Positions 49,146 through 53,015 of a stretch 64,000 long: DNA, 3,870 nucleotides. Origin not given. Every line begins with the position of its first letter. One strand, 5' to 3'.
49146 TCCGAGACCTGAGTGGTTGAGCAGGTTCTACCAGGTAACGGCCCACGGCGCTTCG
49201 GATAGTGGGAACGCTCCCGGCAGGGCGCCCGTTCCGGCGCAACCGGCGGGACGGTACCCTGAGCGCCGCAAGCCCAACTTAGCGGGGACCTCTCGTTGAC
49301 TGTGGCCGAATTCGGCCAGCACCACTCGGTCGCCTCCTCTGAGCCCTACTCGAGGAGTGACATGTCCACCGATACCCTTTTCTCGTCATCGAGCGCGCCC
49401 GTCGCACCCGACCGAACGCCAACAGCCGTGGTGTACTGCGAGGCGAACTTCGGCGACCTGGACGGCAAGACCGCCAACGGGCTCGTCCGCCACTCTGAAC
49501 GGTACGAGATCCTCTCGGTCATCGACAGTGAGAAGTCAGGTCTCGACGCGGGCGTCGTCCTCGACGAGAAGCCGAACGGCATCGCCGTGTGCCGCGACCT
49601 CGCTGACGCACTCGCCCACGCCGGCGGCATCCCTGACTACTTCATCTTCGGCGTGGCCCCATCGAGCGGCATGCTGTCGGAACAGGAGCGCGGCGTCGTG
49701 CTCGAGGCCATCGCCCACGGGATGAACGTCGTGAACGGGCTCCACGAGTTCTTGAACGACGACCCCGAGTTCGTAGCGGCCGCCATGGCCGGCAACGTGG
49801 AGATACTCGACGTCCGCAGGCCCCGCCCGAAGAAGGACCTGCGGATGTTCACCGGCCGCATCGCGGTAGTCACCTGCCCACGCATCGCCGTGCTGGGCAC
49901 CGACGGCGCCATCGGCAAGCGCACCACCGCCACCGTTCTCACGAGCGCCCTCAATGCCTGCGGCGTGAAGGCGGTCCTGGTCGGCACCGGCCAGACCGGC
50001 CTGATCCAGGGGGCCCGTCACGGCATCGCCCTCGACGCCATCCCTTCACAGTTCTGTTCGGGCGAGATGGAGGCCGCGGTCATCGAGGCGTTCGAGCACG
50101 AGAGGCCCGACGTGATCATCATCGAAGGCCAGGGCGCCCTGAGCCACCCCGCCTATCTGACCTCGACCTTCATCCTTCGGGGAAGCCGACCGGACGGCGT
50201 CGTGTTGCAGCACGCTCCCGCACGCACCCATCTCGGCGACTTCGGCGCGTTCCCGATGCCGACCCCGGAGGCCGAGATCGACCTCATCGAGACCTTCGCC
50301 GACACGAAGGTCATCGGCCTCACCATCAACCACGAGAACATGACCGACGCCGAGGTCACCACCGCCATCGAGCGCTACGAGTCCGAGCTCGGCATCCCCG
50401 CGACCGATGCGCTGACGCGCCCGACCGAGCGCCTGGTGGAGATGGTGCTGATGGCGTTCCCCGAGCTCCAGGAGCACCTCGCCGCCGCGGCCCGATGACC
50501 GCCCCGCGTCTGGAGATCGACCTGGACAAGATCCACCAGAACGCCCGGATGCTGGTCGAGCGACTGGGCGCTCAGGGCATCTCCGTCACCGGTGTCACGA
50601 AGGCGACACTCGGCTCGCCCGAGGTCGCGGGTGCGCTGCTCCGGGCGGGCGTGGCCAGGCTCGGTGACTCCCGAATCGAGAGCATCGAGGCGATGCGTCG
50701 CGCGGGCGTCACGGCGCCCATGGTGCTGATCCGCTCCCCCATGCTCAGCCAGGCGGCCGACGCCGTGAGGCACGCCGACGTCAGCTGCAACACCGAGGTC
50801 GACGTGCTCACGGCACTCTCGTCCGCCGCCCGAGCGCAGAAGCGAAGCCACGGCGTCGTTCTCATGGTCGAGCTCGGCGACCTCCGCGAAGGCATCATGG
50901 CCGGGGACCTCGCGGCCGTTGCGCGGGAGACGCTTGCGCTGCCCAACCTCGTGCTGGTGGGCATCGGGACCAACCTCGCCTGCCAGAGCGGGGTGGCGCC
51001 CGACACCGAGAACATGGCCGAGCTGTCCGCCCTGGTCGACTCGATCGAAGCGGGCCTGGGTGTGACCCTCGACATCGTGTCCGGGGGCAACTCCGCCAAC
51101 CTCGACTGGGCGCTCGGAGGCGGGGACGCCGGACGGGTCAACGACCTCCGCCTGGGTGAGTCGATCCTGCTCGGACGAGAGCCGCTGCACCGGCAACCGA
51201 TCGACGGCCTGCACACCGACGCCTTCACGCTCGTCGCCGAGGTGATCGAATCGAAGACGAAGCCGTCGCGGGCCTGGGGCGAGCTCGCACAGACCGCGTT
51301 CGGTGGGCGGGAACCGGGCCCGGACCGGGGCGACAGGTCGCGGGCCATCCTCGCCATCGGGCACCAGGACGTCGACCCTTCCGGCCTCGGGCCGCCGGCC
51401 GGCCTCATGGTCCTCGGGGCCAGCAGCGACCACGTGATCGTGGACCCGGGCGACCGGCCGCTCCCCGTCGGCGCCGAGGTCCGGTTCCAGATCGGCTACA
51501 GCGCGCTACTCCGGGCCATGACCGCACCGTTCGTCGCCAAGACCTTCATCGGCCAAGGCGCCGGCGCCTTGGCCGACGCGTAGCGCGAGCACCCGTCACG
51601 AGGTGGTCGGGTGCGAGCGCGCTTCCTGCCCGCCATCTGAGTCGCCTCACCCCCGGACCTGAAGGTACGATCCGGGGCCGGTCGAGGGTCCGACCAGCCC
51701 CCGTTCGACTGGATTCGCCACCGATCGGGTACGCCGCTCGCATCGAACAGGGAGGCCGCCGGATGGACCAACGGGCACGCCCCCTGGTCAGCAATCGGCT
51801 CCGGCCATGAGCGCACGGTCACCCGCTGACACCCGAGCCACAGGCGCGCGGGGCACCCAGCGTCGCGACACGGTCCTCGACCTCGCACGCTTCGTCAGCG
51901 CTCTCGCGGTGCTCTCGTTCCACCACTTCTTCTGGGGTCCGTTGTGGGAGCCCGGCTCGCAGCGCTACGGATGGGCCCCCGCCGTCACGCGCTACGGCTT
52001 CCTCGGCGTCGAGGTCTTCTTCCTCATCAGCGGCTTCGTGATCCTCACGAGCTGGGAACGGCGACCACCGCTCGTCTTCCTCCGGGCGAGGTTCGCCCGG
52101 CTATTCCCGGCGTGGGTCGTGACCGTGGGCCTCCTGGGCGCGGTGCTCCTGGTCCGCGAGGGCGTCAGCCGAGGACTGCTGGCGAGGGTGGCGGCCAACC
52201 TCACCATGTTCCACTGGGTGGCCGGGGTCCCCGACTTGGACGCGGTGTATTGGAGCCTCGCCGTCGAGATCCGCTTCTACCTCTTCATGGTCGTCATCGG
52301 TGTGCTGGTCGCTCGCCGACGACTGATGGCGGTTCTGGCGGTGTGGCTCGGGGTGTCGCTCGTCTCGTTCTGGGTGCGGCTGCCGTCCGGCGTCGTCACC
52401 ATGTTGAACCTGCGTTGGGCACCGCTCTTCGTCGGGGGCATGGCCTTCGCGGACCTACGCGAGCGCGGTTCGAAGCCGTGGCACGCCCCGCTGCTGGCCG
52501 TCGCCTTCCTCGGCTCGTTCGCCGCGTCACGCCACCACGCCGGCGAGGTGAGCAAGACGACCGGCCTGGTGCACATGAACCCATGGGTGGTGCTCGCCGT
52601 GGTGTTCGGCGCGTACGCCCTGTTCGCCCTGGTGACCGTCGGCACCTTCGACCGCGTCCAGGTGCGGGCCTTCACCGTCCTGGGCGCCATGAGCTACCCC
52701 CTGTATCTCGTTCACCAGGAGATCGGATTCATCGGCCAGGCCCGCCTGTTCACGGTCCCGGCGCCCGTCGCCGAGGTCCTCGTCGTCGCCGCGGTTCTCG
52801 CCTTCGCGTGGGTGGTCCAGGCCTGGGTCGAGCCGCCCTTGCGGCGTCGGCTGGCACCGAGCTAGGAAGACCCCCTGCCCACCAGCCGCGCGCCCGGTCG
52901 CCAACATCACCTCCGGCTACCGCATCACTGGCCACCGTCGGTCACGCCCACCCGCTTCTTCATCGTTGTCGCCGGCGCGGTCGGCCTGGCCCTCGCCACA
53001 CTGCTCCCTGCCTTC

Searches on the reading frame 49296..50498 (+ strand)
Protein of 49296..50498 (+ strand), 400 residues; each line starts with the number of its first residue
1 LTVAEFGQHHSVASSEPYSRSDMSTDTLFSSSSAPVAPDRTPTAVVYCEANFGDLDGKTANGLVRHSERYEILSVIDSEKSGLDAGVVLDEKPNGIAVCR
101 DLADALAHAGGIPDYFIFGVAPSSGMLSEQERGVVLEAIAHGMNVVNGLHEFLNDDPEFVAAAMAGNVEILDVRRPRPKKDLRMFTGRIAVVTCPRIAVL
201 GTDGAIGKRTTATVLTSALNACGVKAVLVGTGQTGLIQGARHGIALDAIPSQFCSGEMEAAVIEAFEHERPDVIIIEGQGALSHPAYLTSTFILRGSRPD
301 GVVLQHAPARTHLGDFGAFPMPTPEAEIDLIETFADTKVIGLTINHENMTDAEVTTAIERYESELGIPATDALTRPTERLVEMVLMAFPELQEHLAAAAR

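Call 68: search_protein_families(library=pfam, proteins=[window:49296-50498:+], max_evalue=0.001)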
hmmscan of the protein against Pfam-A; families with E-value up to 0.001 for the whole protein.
window:49296-50498:+ (400 aa): 2 families
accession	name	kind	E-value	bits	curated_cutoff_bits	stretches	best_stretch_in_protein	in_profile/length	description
PF07755.17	DUF1611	-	2.3e-66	223.5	25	1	184-381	2-201/201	Domain of unknown function (DUF1611_C) P-loop domain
PF17396.8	DUF1611_N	-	7.4e-26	90.8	22.6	1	79-176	2-95/95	Domain of unknown function (DUF1611_N) Rossmann-like domain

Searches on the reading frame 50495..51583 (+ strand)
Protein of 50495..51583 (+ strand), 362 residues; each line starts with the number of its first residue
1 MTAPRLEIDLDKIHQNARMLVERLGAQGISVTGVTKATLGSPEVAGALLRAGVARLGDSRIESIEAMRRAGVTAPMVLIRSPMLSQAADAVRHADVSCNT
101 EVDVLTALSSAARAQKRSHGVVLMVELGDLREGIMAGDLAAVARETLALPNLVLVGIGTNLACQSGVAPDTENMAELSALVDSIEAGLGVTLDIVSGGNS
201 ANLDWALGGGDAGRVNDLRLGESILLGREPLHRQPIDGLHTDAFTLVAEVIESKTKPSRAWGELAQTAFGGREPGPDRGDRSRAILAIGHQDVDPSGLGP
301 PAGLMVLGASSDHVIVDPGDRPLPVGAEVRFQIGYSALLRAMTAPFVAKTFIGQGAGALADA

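Call 68: search_protein_families(library=pfam, proteins=[window:50495-51583:+], max_evalue=0.001)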
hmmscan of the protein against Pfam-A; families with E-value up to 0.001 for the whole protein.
window:50495-51583:+ (362 aa): 1 family
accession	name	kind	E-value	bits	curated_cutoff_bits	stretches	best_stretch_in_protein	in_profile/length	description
PF01168.26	Ala_racemase_N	-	1.1e-25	91.1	24.1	1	8-221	1-212/220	Alanine racemase, N-terminal domain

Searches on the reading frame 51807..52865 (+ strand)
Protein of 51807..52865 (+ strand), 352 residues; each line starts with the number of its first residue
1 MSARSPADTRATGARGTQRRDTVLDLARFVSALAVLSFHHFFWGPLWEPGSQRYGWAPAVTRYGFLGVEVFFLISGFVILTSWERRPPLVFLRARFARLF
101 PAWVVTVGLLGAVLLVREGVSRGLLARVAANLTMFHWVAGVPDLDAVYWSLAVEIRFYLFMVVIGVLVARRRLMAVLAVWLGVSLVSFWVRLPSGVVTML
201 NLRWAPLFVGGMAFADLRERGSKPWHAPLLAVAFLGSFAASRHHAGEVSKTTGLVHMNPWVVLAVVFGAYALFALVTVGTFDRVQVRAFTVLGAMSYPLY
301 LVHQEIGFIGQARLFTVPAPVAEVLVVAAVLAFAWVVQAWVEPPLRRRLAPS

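Call 68: search_protein_families(library=pfam, proteins=[window:51807-52865:+], max_evalue=0.001)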
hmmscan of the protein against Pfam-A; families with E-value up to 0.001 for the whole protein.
window:51807-52865:+ (352 aa): 1 family
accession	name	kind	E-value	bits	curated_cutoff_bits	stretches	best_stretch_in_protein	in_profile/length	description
PF01757.29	Acyl_transf_3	-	1.1e-23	84.3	31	1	24-337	4-324/326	Acyltransferase domain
